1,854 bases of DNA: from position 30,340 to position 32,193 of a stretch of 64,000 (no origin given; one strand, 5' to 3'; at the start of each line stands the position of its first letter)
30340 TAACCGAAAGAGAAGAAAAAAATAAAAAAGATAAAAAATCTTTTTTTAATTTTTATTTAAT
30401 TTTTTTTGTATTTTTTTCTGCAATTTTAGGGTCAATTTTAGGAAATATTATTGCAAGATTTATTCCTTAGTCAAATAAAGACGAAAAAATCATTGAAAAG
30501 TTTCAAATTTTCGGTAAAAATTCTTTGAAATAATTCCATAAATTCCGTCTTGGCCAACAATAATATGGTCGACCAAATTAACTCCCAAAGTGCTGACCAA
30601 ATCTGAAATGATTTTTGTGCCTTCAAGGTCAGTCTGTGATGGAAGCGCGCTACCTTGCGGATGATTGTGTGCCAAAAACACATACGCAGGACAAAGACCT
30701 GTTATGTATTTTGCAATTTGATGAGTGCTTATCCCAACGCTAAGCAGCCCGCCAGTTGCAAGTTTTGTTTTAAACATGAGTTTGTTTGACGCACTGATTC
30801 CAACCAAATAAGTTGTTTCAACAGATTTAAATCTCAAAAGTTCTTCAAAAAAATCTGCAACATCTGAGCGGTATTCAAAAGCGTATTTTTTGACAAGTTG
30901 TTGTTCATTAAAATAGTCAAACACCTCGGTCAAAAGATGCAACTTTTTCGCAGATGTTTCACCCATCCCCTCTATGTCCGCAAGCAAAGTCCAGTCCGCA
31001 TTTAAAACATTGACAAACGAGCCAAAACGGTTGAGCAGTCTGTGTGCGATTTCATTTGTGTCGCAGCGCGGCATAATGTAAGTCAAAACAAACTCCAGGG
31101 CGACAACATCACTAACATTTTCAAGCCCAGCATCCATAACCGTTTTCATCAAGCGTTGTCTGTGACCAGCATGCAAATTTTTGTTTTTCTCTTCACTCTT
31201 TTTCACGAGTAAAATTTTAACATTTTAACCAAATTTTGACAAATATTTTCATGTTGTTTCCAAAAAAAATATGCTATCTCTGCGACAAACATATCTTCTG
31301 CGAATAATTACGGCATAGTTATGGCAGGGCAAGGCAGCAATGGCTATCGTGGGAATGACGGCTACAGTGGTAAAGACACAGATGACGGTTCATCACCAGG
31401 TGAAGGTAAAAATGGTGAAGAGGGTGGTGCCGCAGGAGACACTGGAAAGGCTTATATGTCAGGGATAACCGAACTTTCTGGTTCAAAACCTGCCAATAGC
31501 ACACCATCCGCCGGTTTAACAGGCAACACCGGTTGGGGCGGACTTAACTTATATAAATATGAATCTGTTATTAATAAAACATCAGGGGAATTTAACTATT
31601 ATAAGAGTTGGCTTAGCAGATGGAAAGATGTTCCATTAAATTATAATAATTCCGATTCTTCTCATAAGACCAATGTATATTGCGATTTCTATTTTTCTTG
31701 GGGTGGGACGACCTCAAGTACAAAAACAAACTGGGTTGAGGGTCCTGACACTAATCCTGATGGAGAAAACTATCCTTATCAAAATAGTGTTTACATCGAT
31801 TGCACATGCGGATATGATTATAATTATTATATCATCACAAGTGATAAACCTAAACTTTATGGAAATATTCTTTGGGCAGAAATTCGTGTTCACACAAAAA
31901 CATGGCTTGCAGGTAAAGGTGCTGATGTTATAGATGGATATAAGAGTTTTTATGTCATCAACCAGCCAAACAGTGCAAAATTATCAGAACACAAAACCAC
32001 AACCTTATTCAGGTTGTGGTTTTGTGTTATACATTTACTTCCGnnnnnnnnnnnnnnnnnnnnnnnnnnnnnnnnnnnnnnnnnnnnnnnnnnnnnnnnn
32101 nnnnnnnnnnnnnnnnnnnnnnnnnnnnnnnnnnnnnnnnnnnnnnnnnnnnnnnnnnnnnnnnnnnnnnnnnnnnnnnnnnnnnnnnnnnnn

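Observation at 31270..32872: Candidate intragenic inverton that would swap the C-terminal tip of the 6400-aa lipoprotein (Mu G-segment / shufflon-like topology)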

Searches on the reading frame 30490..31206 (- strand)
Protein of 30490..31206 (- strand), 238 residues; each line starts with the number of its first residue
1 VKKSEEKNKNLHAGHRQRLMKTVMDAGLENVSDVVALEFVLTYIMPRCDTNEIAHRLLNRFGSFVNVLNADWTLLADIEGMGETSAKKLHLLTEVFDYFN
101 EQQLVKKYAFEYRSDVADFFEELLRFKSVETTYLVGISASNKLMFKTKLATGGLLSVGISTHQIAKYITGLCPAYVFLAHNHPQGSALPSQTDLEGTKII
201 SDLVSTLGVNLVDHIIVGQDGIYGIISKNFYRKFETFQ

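Call 8: search_protein_families(library=pfam, proteins=[window:30490-31206:-], max_evalue=0.01)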
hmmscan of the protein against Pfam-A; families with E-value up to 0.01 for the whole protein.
window:30490-31206:- (238 aa): 2 families
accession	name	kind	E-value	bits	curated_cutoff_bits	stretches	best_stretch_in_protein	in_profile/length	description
PF04002.20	RadC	-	4.3e-21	75.5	22.1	1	113-223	4-114/121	RadC-like JAB domain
PF14520.12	HHH_5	-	0.00021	22.1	27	1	52-90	13-52/57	Helix-hairpin-helix domain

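Call 10: find_encoding_contigs(protein=window:30490-31206:-, flank=10000, max_places=10)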
Protein window:30490-31206:- (238 aa): 4 contigs read that carry it; 4 places shown.
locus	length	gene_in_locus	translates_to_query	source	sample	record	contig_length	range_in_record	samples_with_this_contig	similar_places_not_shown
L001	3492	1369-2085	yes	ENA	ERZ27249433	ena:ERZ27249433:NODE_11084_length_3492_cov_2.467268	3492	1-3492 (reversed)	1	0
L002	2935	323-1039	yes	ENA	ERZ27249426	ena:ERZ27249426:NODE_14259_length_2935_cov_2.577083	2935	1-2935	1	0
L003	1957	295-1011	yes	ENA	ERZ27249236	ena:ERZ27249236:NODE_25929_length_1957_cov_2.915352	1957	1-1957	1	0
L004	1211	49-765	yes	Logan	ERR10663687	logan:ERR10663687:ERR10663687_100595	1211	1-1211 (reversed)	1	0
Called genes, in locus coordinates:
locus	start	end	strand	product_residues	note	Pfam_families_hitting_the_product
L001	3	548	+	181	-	?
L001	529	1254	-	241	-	-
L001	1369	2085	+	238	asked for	PF04002:RadC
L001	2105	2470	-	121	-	-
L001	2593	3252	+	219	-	-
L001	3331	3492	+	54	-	?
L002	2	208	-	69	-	?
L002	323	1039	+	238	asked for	PF04002:RadC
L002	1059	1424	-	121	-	-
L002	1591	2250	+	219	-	-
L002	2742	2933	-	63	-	?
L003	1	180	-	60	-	?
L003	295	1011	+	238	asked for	PF04002:RadC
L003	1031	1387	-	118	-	-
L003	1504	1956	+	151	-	?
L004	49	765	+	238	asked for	PF04002:RadC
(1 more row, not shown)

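Call 84: search_protein_families(library=ncbifam, proteins=[window:30490-31206:-], max_evalue=0.01)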
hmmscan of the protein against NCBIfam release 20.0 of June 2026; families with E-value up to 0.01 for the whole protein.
window:30490-31206:- (238 aa): 5 families
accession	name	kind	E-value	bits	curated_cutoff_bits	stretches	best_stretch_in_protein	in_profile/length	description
NF000642.1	PRK00024.1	equivalog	6.1e-35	120.8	180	1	24-225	5-206/212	RadC family protein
TIGR00608.1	radc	subfamily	1.1e-27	97.2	133.85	1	23-222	6-209/218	RadC family protein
NF010337.0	PRK13766.1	equivalog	0.00044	18.5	610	1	51-92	733-774/781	Hef nuclease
NF011262.0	PRK14668.1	equivalog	0.0031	15.9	544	1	51-89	535-573/577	excinuclease ABC subunit C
NF010009.0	PRK13482.1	equivalog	0.0032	16.7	201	1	51-90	302-341/357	DNA integrity scanning diadenylate cyclase DisA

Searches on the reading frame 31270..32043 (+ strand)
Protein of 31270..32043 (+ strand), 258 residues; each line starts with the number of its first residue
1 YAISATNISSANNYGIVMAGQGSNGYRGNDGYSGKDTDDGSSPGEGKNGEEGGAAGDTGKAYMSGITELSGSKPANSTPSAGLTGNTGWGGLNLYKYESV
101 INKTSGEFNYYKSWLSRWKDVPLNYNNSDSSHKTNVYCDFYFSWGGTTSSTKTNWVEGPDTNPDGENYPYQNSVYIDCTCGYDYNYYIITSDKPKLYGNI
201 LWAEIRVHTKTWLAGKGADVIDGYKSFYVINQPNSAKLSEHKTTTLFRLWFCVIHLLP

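Call 8: search_protein_families(library=pfam, proteins=[window:31270-32043:+], max_evalue=0.01)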
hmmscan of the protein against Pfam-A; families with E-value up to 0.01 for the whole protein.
window:31270-32043:+ (258 aa): 0 families

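Call 9: find_homologous_proteins(query=window:31270-32043:+, max_evalue=0.001)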
Query window:31270-32043:+ (258 aa): 1 proteins with E <= 0.001 among 195 candidates.
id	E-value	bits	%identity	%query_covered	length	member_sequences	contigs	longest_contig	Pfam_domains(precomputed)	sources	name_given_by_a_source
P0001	1.8e-163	561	100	93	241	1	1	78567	-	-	-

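Call 20: find_encoding_contigs(protein=P0001, flank=10000, max_places=10)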
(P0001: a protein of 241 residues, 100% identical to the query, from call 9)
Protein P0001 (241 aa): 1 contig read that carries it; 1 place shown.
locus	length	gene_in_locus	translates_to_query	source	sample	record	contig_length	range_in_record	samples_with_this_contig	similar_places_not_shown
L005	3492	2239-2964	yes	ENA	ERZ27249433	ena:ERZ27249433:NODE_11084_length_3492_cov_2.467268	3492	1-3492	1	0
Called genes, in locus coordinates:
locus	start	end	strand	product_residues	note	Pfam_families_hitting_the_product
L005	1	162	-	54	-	?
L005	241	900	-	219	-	-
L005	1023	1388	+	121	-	-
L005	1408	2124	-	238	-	PF04002:RadC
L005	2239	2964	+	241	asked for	-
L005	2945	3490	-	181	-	?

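Call 78: predict_structure(alignment_id=A4)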
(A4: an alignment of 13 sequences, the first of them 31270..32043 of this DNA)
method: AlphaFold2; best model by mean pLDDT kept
length: 258 residues; sequences in the alignment: 13
mean_pLDDT: 33.5   pTM: 0.20
mean pLDDT of the five models: 33.5, 30.5, 29.3, 27.9, 27.6
residues with pLDDT >= 90: 0; 70-90: 0; 50-70: 6; < 50: 252
segments of 3 or more residues with pLDDT < 50: 1-33, 36-38, 45-258
pLDDT, mean of each block of 10 residues (from residue 1): 36 36 35 48 47 37 32 36 30 28 30 25 28 33 33 31 31 33 32 31 34 37 35 32 29 31
secondary structure, 60 per line:
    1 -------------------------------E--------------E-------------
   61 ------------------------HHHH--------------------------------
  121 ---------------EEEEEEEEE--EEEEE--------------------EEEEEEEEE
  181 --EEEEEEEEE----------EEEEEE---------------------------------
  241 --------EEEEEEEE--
elements in order: H85-88 E136-144 E147-151 E172-180 E183-191 E202-207 E249-256
